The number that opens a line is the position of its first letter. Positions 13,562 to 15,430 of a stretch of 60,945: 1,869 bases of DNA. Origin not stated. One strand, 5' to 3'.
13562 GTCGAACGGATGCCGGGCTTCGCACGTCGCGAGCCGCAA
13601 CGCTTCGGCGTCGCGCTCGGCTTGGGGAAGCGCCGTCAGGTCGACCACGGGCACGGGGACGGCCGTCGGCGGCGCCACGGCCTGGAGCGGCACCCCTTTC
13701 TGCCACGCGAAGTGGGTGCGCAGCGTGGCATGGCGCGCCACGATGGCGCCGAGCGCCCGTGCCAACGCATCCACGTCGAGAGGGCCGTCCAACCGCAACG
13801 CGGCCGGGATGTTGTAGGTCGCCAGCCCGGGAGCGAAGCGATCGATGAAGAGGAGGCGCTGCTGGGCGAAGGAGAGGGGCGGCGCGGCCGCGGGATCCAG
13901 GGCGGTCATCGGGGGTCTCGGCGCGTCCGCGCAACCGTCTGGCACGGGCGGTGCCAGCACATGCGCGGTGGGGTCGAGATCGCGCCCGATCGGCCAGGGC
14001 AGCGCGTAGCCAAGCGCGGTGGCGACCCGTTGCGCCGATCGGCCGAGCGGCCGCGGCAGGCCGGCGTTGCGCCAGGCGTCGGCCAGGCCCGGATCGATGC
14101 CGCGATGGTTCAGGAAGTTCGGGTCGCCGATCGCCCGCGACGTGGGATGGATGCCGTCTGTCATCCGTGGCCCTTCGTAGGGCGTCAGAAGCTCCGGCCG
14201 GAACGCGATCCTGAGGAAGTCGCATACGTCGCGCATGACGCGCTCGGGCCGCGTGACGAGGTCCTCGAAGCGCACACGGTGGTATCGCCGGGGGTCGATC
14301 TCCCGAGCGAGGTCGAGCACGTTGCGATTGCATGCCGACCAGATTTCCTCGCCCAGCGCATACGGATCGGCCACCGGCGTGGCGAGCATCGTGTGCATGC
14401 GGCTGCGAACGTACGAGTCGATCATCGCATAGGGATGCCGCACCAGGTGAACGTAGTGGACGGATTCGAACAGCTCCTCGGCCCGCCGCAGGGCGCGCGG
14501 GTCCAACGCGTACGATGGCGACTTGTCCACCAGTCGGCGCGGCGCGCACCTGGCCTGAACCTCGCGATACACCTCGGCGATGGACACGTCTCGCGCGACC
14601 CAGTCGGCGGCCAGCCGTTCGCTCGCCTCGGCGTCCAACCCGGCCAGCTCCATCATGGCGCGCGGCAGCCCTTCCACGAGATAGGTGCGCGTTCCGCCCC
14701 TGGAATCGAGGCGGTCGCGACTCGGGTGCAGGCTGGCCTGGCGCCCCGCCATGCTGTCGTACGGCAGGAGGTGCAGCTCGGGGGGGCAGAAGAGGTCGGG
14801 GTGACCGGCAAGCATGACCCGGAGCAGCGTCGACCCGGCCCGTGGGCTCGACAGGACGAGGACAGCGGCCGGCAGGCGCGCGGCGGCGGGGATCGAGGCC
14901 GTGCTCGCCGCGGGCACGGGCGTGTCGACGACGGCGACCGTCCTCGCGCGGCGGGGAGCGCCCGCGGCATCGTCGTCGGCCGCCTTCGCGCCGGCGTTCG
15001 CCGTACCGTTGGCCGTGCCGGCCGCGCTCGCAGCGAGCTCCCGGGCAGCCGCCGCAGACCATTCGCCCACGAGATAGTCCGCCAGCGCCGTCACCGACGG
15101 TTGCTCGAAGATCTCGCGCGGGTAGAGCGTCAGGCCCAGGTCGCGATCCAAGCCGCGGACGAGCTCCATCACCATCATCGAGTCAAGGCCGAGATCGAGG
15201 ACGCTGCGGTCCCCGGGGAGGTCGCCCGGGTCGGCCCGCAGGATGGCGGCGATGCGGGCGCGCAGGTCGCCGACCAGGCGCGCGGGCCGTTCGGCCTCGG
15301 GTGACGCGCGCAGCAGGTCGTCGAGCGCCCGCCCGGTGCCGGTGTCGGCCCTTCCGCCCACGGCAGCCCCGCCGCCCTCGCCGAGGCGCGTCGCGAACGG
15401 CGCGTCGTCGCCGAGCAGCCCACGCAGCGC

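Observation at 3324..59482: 56-kb single-strand hybrid cis-AT PKS/NRPS cluster with an unusual combination of features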

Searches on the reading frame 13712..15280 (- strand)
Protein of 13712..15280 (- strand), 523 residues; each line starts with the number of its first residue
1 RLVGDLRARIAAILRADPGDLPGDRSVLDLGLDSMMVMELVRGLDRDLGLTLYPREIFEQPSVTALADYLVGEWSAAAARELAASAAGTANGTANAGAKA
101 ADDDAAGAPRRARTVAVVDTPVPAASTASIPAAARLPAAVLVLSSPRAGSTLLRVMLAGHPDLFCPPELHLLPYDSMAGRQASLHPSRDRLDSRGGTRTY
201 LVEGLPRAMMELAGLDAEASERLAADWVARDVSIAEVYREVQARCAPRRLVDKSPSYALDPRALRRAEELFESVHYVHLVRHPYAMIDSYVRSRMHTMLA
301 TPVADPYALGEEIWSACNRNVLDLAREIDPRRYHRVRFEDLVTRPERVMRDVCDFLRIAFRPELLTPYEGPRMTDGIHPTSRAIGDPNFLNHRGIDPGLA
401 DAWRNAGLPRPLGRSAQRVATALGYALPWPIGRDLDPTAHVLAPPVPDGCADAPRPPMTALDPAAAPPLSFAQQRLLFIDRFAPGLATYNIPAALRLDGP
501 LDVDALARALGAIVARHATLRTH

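Call 14: find_homologous_proteins(query=window:13712-15280:-, max_evalue=1e-10)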
Query seq(523 aa) (523 aa): 225 proteins with E <= 1e-10 among 8000 candidates; the best 120 are listed.
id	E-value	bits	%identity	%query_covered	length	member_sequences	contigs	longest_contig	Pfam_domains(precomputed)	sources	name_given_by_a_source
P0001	7.4e-122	426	49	94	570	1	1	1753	PF00668.26,PF13469.13,PF00550.32,PF00685.34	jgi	jgi:hypothetical protein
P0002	2.7e-106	374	48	82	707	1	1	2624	PF13469.13,PF00550.32,PF12697.14,PF00561.27,PF12146.16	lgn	-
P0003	6.6e-106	373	45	81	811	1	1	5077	PF13469.13,PF00550.32,PF12697.14,PF00561.27,PF00685.34,PF12146.16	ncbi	-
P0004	1.0e-104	369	45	82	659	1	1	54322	PF13469.13,PF00550.32,PF12697.14,PF19798.5,PF00561.27,PF23297.2,PF00685.34,PF12146.16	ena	-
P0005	2.9e-104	368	45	82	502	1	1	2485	PF13469.13,PF00550.32,PF19798.5,PF00685.34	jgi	jgi:aryl carrier-like protein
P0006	5.8e-104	367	44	82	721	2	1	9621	PF13469.13,PF00550.32,PF12697.14,PF00561.27,PF23297.2,PF00685.34,PF12146.16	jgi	jgi:pimeloyl-ACP methyl ester carboxylesterase/acyl carrier protein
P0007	1.9e-103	365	45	79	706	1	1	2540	PF13469.13,PF00550.32,PF12697.14,PF00561.27,PF00685.34,PF12146.16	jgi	jgi:pimeloyl-ACP methyl ester carboxylesterase/aryl carrier-like protein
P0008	4.0e-103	364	46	81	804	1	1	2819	PF13469.13,PF00550.32,PF00975.27,PF00685.34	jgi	jgi:thioesterase domain-containing protein/acyl carrier protein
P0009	9.7e-103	363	45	78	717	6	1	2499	PF13469.13,PF00550.32,PF12697.14,PF19798.5,PF00561.27,PF23297.2,PF00685.34,PF12146.16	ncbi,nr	ncbi:MAG: alpha/beta fold hydrolase, partial [Moorea sp. SIO3I7]|nr:alpha/beta fold hydrolase [Moore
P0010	2.8e-102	361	46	78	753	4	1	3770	PF13469.13,PF00550.32,PF12697.14,PF00561.27,PF00685.34,PF12146.16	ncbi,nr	ncbi:MAG: alpha/beta fold hydrolase, partial [Moorea sp. SIO4A3]|nr:alpha/beta fold hydrolase [Moore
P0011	5.4e-102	360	45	81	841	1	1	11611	PF08659.17,PF13469.13,PF00550.32,PF12697.14,PF00561.27,PF00975.27,PF00685.34,PF12146.16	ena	-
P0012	2.9e-101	358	45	81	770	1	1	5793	PF13469.13,PF00550.32,PF12697.14,PF00561.27,PF23297.2,PF00685.34,PF12146.16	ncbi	ncbi:MAG: alpha/beta fold hydrolase [Cyanobacteria bacterium J06555_3]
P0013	5.4e-101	357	43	81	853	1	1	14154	PF13469.13,PF00550.32,PF12697.14,PF00561.27,PF23297.2,PF00685.34,PF12146.16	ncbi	ncbi:MAG: alpha/beta fold hydrolase, partial [Leptolyngbyaceae cyanobacterium]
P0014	5.5e-101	357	48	80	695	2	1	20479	PF13469.13,PF00550.32,PF12697.14,PF00561.27,PF00975.27,PF12146.16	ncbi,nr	ncbi:MAG: alpha/beta fold hydrolase [Deltaproteobacteria bacterium]|nr:MAG: alpha/beta fold hydrolas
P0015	8.3e-101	356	44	81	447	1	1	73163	PF13469.13,PF00550.32,PF19798.5,PF00685.34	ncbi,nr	ncbi:MAG: sulfotransferase [Candidatus Hydrogenedentes bacterium]|nr:sulfotransferase [Candidatus Hy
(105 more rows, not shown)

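Call 19: find_related_loci(query=A1, collection=genome_contigs, flank=10000)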
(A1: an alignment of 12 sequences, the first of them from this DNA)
Query A1 (523 aa) in genome_contigs; peptide patterns used: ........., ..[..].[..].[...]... (x = any residue, [..] = any of these).
600 stretches matched a pattern (row limit reached: there are more); 569 encode a relative of the query (tblastn E <= 1e-3); the best 80 are kept; 80 distinct loci.
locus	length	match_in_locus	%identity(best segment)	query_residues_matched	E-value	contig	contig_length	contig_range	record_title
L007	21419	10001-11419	49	1-523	9e-141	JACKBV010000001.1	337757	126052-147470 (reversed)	MAG: Ardenticatenaceae bacterium isolate HK-STAS-CHLO-30 HK-STAS-CHLO-30_1, whole genome shotgun sequence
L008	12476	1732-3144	47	1-523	7e-135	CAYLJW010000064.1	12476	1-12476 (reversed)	MAG TPA_asm: uncultured Ardenticatenaceae bacterium isolate binchicken_co350_185 genome assembly, contig: NODE_5658_leng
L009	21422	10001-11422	47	2-523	4e-136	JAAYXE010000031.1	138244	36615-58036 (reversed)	MAG: Chloroflexota bacterium isolate AS02xzSISU_56 7516_AS02, whole genome shotgun sequence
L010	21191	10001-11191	41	6-428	9e-115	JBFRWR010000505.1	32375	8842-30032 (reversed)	MAG: Trichodesmium sp. isolate 02_in_wi_sediment_bin.5 02InWiSedB5_c_000000225743, whole genome shotgun sequence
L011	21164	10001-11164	44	2-430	6e-115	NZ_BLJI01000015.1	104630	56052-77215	Chroococcus sp. FPU101 sequence015, whole genome shotgun sequence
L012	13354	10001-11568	47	6-522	4e-115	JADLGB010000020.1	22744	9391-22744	MAG: Candidatus Hydrogenedentota bacterium isolate SJ408 c_000000084146, whole genome shotgun sequence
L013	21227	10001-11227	46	6-428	2e-114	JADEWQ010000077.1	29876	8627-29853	Pleurocapsales cyanobacterium LEGE 06147 NODE_187_length_, whole genome shotgun sequence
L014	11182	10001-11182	44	2-427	2e-114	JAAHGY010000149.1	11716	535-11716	MAG: Cyanothece sp. SIO2G6 2G6_NODE_149, whole genome shotgun sequence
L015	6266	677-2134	42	6-522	9e-115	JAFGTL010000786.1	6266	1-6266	MAG: Candidatus Hydrogenedentota bacterium isolate Zod_Metabat.968 k87_14649423, whole genome shotgun sequence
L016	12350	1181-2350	43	2-428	4e-114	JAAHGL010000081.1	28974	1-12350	MAG: Symploca sp. SIO2C1 2C1_NODE_81, whole genome shotgun sequence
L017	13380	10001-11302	43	1-466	8e-114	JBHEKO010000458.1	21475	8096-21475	MAG: Candidatus Hydrogenedentales bacterium isolate bin.191 k141_7110909, whole genome shotgun sequence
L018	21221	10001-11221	43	2-428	2e-113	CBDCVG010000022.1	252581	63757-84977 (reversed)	MAG: Caldora sp. isolate e91194d1-5003-4bb1-8e0a-ecd65b6f64b4 genome assembly, contig: contig_22, whole genome shotgun s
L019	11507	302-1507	43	2-427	2e-113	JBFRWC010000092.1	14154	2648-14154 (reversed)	MAG: Leptolyngbyaceae cyanobacterium isolate coassembly_bin.63 coaB63_c_000004854824, whole genome shotgun sequence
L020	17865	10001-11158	41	6-428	2e-112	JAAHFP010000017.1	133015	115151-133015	MAG: Symploca sp. SIO1C2 1C2_NODE_17, whole genome shotgun sequence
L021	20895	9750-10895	42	10-428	1e-112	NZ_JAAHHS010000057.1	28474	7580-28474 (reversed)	MAG: Moorena sp. SIO3H5 3H5_NODE_57, whole genome shotgun sequence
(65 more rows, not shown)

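Call 24: search_protein_families(library=pfam, proteins=[L007:24-2477:+, L007:2842-5508:+, L007:5591-14470:+, L007:14582-18796:+, L007:18796-19539:+, L007:19634-20395:+, L007:20406-21071:-], max_evalue=0.00001)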
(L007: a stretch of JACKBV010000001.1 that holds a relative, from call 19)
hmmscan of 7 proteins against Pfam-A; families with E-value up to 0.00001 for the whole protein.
L007:24-2477:+ (817 aa): 7 families
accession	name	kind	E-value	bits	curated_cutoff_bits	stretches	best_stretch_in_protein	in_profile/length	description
PF08659.16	KR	-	1e-64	218.2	22.6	1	418-596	1-180/180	KR domain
PF13602.12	ADH_zinc_N_2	-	4.7e-23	83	27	1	258-395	1-134/134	Zinc-binding dehydrogenase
PF00107.32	ADH_zinc_N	-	5.1e-18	65.7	31.8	1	227-317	1-91/129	Zinc-binding dehydrogenase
PF00106.31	adh_short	-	1.1e-15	58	26.6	1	420-577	3-161/195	short chain dehydrogenase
PF00550.31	PP-binding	-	2.4e-14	53.8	20.8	1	702-767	3-67/67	Phosphopantetheine attachment site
PF08240.17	ADH_N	-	5.3e-10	39.9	23.5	1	106-185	1-103/104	Alcohol dehydrogenase GroES-like domain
PF13561.12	adh_short_C2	-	2.5e-08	34.2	27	1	428-540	7-116/236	Enoyl-(Acyl carrier protein) reductase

L007:2842-5508:+ (888 aa): 1 family
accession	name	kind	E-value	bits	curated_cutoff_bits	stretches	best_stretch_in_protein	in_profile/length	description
PF13229.12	Beta_helix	-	3.3e-08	33.8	25.9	0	132-221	58-146/158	Right handed beta helix region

L007:5591-14470:+ (2959 aa): 15 families
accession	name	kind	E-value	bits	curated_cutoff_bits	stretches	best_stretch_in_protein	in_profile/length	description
PF00668.25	Condensation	-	1.2e-112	377.4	30.6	1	1884-2331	2-456/456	Condensation domain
PF00109.32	ketoacyl-synt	-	2.6e-102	342.2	20.8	1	70-321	2-252/252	Beta-ketoacyl synthase, N-terminal domain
PF00501.34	AMP-binding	-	6.7e-90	302.1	29.9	1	2351-2693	2-384/384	AMP-binding enzyme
PF00698.26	Acyl_transf_1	-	1e-67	229.4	32.7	1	591-902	2-311/319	Acyl transferase domain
PF08659.16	KR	-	1.4e-63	214.5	22.6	1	1183-1375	1-179/180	KR domain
PF02801.28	Ketoacyl-synt_C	-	2.3e-41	141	20.8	1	329-447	1-118/119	Beta-ketoacyl synthase, C-terminal domain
PF13469.12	Sulfotransfer_3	-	5.2e-30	105.8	27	1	1583-1792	2-215/216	Sulfotransferase family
PF00550.31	PP-binding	-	5.3e-28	97.5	20.8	2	1475-1540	2-67/67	Phosphopantetheine attachment site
PF22621.2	CurL-like_PKS_C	-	1.4e-20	73.4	27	1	511-574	1-64/64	CurL-like, PKS C-terminal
PF16197.11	KAsynt_C_assoc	-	2.8e-20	73.2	33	1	450-559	1-107/111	Ketoacyl-synthetase C-terminal extension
PF22336.2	RhiE-like_linker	-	6.3e-16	58.6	27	1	515-578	2-64/67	RhiE-like, KS-MAT linker domain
PF13193.12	AMP-binding_C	-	3e-14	54.1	24.5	1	2752-2828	1-76/76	AMP-binding enzyme C-terminal domain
PF00685.33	Sulfotransfer_1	-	7.9e-08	32.4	22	1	1583-1792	4-184/255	Sulfotransferase domain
PF00108.29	Thiolase_N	-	1.6e-06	28.1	26.4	1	226-270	66-112/260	Thiolase, N-terminal domain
PF00106.31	adh_short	-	9.1e-06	25.7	26.6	0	1186-1355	4-159/195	short chain dehydrogenase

L007:14582-18796:+ (1404 aa): 5 families
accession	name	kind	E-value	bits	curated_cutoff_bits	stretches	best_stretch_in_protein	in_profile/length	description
PF00668.25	Condensation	-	7.2e-110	368.2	30.6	1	42-482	5-452/456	Condensation domain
PF00501.34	AMP-binding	-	2.1e-61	208.3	29.9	1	505-877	2-383/384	AMP-binding enzyme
PF00975.26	Thioesterase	-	1.3e-26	94.6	26.4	1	1133-1386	3-219/226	Thioesterase domain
PF00550.31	PP-binding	-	3.3e-14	53.3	20.8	1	1043-1107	1-67/67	Phosphopantetheine attachment site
PF13193.12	AMP-binding_C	-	7.8e-14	52.8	24.5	1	937-1014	1-76/76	AMP-binding enzyme C-terminal domain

L007:18796-19539:+ (247 aa): 2 families
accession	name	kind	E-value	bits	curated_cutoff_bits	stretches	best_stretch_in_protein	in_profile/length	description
PF00975.26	Thioesterase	-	6.9e-48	164.3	26.4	1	17-239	2-223/226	Thioesterase domain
PF12697.13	Abhydrolase_6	-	1.8e-06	29.3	26.3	1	29-236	12-216/217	Alpha/beta hydrolase family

L007:19634-20395:+ (253 aa): 2 families
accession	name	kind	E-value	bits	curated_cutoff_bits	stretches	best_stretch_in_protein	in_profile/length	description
PF01648.25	ACPS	-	6.2e-17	62.1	25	1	123-208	2-93/111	4'-phosphopantetheinyl transferase superfamily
PF22624.1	AASDHPPT_N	-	3e-16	59.9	27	1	27-116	5-96/100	4'-phosphopantetheinyl transferase, N-terminal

L007:20406-21071:- (221 aa): 0 families
